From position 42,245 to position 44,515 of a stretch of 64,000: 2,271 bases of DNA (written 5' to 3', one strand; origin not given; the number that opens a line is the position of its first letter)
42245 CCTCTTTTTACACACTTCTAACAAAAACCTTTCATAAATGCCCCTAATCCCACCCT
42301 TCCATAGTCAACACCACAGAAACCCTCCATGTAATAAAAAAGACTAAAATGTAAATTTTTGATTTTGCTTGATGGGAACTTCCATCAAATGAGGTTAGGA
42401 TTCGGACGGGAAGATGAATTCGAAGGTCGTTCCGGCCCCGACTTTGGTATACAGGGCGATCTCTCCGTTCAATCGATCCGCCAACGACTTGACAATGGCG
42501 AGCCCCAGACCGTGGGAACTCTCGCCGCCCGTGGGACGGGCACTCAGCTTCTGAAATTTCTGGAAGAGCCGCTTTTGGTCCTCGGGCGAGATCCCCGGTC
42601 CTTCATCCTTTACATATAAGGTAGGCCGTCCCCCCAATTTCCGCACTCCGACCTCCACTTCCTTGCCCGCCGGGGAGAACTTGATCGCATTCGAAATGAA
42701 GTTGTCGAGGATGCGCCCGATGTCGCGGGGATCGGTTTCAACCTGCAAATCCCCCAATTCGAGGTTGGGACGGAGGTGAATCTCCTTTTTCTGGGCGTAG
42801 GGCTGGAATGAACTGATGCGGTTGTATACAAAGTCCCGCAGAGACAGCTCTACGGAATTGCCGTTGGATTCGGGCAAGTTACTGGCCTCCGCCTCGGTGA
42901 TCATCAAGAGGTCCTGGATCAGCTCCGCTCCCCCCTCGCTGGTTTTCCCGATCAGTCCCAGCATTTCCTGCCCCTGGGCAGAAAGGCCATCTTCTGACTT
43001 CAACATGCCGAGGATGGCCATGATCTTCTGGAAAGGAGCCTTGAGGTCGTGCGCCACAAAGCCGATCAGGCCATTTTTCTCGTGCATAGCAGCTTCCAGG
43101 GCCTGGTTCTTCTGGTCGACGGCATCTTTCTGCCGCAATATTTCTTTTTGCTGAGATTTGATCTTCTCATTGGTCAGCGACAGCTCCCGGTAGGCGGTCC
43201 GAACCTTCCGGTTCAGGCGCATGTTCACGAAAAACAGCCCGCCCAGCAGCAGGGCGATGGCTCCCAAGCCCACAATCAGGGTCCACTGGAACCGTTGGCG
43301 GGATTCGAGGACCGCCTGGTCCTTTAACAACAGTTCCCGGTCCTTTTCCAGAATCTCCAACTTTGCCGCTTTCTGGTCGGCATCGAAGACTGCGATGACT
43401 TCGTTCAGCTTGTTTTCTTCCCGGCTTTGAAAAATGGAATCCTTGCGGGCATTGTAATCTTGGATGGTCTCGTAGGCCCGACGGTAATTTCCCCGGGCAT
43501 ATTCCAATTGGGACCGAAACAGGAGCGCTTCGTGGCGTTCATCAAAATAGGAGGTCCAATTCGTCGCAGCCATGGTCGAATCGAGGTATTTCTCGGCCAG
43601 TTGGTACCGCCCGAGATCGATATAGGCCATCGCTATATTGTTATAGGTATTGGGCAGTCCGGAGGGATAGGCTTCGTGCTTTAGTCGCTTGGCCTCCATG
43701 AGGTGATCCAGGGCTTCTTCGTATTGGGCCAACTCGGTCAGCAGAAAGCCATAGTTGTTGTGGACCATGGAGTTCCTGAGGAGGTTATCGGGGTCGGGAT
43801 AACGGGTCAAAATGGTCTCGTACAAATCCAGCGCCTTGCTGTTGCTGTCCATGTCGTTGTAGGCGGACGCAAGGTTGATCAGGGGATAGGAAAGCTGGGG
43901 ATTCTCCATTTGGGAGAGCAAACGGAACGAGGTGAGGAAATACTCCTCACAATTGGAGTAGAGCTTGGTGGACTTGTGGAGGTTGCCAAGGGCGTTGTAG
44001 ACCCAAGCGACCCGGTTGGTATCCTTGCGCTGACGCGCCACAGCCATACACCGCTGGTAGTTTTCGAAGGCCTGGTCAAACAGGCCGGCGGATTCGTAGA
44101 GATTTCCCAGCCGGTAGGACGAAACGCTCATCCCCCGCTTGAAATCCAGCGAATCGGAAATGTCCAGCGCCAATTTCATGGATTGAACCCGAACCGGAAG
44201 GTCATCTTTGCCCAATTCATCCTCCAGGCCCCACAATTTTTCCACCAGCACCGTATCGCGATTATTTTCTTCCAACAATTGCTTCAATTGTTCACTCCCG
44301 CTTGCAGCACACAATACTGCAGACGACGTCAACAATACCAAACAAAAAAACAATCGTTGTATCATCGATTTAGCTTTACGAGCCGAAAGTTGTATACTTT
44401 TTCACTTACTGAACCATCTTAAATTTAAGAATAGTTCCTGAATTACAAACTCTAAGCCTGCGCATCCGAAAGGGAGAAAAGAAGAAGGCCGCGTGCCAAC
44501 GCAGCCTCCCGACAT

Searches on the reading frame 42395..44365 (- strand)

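Call 52: search_protein_families(library=pfam, proteins=[window:42395-44365:-], max_evalue=0.00001)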
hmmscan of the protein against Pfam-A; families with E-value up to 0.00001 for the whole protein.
window:42395-44365:- (656 aa): 9 families
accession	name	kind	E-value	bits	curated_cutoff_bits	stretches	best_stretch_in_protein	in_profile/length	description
PF02518.31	HATPase_c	-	8.4e-26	91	26.4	1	545-654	2-109/111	Histidine kinase-, DNA gyrase B-, and HSP90-like ATPase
PF13424.12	TPR_12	-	1.7e-18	67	30.1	2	201-266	5-73/77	Tetratricopeptide repeat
PF00515.34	TPR_1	-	2.2e-15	56.2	27.8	0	239-261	2-24/34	Tetratricopeptide repeat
PF13181.12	TPR_8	-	7e-13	48.1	25.7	0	240-261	3-24/34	Tetratricopeptide repeat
PF07719.23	TPR_2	-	2.9e-10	39.9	27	0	239-261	2-24/34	Tetratricopeptide repeat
PF17874.7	TPR_MalT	-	5.2e-09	36.3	45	1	54-302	54-304/336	MalT-like TPR region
PF13428.12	TPR_14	-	9.1e-09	35.6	23.5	0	163-196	5-38/44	Tetratricopeptide repeat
PF13176.12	TPR_7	-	3e-07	30.4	27.9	0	84-115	3-34/36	Tetratricopeptide repeat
PF13374.12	TPR_10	-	1e-06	29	27.5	0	240-266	4-30/42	Tetratricopeptide repeat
